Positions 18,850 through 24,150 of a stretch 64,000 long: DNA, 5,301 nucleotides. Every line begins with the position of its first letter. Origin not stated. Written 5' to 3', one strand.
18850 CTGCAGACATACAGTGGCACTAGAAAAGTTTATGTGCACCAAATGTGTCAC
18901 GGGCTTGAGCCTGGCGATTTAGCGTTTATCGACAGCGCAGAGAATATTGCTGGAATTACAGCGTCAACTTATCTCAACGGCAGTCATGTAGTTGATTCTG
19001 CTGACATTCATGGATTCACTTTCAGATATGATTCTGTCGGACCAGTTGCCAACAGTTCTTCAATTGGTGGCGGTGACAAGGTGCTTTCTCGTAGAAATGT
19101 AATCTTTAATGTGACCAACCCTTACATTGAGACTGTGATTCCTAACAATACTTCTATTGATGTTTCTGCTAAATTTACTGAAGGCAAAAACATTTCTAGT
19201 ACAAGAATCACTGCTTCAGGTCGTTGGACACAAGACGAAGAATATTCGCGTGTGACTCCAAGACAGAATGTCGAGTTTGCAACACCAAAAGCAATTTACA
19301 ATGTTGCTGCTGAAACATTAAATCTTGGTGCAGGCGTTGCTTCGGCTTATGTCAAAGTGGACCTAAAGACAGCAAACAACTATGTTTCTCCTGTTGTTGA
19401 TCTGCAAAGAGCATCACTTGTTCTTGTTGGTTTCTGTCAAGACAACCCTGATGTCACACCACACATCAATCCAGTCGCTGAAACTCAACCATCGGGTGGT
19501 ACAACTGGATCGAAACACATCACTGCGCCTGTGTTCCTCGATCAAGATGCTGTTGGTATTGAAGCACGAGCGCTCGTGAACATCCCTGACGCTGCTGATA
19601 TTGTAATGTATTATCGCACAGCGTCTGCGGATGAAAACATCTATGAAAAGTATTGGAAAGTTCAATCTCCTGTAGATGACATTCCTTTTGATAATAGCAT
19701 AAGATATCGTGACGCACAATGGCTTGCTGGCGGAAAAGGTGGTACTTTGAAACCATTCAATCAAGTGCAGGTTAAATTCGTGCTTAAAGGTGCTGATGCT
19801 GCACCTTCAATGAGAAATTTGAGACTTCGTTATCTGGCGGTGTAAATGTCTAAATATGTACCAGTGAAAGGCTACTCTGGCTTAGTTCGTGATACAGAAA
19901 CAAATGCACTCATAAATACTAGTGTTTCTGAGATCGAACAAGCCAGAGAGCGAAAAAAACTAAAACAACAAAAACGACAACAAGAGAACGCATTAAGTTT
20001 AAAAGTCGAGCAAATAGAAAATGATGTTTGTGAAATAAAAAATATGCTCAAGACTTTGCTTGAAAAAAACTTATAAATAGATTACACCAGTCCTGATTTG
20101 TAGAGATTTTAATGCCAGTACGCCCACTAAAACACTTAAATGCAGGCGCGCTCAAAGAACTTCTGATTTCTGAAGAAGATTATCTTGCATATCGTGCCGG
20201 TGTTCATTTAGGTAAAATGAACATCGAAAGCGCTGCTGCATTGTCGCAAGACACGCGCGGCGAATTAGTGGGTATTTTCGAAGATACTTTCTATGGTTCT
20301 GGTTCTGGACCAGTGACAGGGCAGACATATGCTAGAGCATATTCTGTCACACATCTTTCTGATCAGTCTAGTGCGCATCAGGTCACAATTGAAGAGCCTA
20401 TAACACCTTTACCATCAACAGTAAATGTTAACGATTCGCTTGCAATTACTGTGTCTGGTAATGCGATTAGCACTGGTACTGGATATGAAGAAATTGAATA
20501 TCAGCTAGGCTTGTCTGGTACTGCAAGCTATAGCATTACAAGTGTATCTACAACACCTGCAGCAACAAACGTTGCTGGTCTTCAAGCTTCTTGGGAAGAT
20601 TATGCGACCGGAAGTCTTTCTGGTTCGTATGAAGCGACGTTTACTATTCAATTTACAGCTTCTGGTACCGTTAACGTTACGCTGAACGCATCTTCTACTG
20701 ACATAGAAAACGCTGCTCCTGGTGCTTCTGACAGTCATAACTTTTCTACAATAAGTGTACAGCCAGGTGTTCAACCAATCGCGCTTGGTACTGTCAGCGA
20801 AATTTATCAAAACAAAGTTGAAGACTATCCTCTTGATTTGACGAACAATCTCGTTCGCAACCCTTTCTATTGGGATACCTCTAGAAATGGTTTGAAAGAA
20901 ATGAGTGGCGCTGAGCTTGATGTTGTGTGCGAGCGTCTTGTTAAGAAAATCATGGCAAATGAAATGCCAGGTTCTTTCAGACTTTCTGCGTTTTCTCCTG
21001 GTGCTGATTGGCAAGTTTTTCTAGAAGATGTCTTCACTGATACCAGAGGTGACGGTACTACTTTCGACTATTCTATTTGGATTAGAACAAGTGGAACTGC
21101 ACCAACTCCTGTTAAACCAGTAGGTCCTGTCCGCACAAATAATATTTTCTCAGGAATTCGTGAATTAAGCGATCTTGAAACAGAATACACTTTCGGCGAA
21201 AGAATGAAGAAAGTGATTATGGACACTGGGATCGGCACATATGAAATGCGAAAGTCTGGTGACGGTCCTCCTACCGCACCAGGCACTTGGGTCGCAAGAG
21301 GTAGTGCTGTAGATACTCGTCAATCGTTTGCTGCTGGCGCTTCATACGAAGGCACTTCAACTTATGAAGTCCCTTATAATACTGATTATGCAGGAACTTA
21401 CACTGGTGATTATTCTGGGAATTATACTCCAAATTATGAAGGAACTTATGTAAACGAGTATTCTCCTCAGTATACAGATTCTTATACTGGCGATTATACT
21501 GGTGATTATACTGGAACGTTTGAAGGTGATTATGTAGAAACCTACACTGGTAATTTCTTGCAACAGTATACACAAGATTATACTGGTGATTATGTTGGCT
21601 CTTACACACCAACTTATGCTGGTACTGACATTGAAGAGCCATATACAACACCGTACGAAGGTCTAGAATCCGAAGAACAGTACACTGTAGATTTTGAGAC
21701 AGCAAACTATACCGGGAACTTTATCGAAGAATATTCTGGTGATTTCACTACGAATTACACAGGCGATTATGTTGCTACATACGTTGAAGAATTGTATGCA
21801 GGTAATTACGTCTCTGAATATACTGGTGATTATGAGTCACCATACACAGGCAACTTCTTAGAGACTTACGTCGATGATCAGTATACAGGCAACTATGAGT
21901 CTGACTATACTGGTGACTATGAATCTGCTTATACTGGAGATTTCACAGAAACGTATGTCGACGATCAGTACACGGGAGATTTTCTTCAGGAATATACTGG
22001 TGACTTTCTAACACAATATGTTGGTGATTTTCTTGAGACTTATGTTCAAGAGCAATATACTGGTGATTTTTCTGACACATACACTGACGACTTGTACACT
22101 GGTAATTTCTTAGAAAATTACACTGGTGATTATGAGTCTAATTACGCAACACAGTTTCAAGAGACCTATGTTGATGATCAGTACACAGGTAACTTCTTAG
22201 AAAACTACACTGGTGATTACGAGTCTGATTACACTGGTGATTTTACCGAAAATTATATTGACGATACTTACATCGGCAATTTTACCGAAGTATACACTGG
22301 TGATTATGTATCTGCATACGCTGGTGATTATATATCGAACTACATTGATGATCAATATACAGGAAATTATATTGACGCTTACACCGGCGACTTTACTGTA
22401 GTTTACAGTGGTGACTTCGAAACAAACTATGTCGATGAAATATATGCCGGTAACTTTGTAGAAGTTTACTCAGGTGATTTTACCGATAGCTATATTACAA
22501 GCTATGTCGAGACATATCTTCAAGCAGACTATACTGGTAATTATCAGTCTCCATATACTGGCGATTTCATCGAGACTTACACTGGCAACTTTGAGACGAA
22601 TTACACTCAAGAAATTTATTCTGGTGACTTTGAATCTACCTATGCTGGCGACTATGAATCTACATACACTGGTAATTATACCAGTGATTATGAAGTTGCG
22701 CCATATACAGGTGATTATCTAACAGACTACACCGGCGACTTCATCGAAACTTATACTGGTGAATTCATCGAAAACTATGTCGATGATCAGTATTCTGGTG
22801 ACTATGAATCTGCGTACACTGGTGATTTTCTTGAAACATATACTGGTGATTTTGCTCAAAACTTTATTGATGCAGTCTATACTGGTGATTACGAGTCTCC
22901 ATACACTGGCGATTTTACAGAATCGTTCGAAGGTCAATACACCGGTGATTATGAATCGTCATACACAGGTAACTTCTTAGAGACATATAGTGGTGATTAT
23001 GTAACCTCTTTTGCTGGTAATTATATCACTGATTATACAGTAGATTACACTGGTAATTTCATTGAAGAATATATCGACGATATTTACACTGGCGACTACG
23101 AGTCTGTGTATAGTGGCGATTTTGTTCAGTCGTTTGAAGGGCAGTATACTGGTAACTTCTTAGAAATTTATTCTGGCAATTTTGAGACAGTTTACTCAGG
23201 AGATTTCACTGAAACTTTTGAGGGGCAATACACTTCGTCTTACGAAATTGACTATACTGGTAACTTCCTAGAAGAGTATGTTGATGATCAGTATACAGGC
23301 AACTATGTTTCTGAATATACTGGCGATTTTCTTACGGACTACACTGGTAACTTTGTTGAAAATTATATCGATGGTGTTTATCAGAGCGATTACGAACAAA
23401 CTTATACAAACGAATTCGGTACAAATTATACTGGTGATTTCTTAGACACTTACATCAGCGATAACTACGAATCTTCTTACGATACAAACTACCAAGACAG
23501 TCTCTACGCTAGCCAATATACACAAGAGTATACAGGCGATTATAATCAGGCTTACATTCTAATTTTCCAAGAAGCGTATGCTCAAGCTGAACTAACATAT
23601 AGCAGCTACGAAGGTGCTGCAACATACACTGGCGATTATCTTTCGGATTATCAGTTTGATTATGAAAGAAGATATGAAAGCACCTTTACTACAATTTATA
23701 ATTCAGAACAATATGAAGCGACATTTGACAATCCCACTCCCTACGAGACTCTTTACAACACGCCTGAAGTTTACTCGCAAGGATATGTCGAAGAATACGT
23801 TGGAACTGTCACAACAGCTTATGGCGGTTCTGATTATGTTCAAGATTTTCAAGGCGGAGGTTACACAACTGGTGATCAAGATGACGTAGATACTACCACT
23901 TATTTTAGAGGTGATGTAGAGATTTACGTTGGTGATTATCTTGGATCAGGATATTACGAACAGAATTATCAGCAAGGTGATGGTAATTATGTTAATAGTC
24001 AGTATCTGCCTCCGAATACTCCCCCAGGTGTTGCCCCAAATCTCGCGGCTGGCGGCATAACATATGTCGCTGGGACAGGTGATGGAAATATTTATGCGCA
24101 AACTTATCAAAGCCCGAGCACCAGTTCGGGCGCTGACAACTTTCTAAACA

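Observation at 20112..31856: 3914-aa hyper-acidic protein built from Y-x-G-[DNE]-[FY] octapeptides: candidate very long triple beta-helix fibre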

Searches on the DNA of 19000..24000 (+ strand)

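Call 9: search_dna_similar(query=window:19000-24000:+, collection=phages, mode=near, max_rows=15)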
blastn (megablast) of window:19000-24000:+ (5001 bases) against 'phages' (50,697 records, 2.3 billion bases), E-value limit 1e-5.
No match.
